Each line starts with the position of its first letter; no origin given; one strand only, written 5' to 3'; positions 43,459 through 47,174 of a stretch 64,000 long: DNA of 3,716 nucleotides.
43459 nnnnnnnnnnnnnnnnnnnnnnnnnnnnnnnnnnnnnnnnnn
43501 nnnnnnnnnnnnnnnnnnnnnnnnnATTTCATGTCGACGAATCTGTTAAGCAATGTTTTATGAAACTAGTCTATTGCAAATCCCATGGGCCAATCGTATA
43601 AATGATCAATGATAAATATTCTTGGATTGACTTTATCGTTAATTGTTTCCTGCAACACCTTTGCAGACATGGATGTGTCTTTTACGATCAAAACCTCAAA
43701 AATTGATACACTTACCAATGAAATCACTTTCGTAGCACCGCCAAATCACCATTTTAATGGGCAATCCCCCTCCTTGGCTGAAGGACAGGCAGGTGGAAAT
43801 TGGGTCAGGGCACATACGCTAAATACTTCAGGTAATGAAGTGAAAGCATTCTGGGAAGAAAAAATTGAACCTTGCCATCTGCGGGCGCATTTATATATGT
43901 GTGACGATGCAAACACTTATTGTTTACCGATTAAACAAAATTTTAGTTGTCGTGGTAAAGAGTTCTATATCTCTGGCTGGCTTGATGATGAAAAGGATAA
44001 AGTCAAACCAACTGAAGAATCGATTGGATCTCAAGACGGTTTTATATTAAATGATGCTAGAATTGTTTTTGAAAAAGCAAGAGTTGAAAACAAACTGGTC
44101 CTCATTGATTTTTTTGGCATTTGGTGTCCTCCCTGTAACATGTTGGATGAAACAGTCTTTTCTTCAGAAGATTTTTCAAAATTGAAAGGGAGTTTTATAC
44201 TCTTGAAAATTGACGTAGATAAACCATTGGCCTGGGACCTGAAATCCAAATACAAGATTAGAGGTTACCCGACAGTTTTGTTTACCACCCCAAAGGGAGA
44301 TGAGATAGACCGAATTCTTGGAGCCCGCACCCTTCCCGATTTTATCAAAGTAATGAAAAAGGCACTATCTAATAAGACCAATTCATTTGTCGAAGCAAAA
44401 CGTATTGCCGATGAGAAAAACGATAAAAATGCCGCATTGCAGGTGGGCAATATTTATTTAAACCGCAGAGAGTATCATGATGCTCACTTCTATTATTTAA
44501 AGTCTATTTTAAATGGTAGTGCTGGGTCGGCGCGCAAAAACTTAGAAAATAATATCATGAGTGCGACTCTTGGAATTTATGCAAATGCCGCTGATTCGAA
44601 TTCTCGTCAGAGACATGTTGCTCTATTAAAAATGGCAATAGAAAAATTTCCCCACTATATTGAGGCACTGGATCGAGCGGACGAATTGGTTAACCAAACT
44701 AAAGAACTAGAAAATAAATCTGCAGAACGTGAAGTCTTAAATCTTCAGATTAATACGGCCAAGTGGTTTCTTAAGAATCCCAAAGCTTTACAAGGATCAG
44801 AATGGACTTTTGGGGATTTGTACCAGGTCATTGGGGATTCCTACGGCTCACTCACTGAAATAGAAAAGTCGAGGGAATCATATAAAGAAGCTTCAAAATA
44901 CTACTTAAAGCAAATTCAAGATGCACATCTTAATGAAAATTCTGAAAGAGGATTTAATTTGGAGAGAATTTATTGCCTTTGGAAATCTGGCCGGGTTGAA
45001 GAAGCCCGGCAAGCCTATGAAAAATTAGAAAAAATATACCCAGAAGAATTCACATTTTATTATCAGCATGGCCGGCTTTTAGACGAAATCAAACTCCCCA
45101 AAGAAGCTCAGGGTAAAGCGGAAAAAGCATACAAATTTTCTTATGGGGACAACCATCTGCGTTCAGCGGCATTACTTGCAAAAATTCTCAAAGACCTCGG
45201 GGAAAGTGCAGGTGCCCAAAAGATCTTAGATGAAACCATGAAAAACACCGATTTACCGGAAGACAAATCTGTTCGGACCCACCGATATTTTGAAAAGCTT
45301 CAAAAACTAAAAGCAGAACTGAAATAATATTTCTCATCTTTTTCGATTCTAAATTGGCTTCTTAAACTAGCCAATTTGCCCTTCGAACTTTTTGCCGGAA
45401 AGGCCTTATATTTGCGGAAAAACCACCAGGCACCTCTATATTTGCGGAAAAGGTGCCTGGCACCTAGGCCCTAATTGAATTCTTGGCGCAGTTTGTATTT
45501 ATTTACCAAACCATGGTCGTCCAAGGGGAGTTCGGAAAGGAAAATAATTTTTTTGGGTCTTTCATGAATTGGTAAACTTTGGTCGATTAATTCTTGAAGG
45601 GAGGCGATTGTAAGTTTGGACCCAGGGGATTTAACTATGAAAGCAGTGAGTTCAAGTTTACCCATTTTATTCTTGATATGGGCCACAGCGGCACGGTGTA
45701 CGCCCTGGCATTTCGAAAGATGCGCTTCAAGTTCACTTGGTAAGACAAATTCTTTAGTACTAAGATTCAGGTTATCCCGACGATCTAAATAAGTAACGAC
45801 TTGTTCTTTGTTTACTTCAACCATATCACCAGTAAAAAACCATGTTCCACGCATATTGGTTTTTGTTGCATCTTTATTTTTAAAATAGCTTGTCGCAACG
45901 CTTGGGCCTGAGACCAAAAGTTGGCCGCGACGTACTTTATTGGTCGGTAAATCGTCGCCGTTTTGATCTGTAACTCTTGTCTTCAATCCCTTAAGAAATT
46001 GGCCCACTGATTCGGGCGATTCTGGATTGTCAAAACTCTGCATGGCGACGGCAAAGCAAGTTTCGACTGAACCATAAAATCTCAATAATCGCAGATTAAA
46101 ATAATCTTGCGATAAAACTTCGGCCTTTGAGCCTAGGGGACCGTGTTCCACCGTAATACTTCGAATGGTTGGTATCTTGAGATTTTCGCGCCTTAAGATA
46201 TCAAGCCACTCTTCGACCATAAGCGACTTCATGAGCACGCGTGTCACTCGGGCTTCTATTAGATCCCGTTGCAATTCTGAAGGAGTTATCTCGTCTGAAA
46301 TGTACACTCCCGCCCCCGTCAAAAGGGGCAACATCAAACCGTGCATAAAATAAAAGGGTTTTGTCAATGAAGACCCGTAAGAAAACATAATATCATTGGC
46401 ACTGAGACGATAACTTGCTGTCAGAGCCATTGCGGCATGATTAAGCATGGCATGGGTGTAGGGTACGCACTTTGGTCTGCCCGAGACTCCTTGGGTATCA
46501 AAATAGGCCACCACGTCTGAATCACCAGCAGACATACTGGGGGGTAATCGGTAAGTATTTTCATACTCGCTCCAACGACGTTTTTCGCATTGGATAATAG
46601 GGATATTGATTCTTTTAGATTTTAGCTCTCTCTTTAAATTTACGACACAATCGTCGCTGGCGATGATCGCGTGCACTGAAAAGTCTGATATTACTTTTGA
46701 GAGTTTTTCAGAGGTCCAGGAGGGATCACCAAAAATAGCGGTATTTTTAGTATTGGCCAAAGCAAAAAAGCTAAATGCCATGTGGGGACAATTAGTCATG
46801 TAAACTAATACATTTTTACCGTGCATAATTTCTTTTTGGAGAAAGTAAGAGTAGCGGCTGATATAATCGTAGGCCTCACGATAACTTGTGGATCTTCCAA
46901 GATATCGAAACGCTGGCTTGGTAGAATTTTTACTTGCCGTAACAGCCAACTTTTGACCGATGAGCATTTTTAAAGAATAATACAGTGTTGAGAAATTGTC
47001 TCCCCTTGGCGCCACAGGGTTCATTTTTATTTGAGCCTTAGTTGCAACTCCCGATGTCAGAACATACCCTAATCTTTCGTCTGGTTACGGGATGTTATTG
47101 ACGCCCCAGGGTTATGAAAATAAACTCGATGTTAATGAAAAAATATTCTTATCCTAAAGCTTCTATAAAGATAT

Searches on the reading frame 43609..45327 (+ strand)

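Call 95: search_protein_families(library=pfam, proteins=[window:43609-45327:+], max_evalue=0.01)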
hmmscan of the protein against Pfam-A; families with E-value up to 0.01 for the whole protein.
window:43609-45327:+ (572 aa): 10 families
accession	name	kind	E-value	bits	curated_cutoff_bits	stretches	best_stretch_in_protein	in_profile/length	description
PF00085.26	Thioredoxin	-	9.4e-13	48.5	23.5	1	160-250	17-102/103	Thioredoxin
PF13899.12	Thioredoxin_7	-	1.5e-09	38.2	27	1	154-228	10-83/83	Thioredoxin-like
PF13098.12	Thioredoxin_2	-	1e-07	32.7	27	1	160-248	4-103/104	Thioredoxin-like domain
PF13428.12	TPR_14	-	2.7e-06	27.9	23.5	0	451-490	5-44/44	Tetratricopeptide repeat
PF13181.12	TPR_8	-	4.2e-05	23.8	25.7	0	456-479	10-33/34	Tetratricopeptide repeat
PF07719.23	TPR_2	-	0.00019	21.7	27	0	456-479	10-33/34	Tetratricopeptide repeat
PF13432.12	TPR_16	-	0.00061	20.6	32.7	1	410-479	5-63/65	Tetratricopeptide repeat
PF13174.12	TPR_6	-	0.00094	20.1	26.3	0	455-479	8-32/33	Tetratricopeptide repeat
PF13414.12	TPR_11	-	0.002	18.2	26.8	0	459-488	6-35/42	TPR repeat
PF03190.21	Thioredox_DsbH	-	0.0042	17.5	27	1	153-205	29-82/163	Protein of unknown function, DUF255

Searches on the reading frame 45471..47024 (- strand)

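Call 95: search_protein_families(library=pfam, proteins=[window:45471-47024:-], max_evalue=0.01)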
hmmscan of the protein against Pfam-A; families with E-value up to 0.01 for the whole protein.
window:45471-47024:- (517 aa): 2 families
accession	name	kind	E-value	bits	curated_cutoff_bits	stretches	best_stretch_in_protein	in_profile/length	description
PF00501.34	AMP-binding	-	3.4e-36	125.3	29.9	1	29-381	4-384/384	AMP-binding enzyme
PF13193.12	AMP-binding_C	-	1.9e-06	29.1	24.5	1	431-504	1-74/76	AMP-binding enzyme C-terminal domain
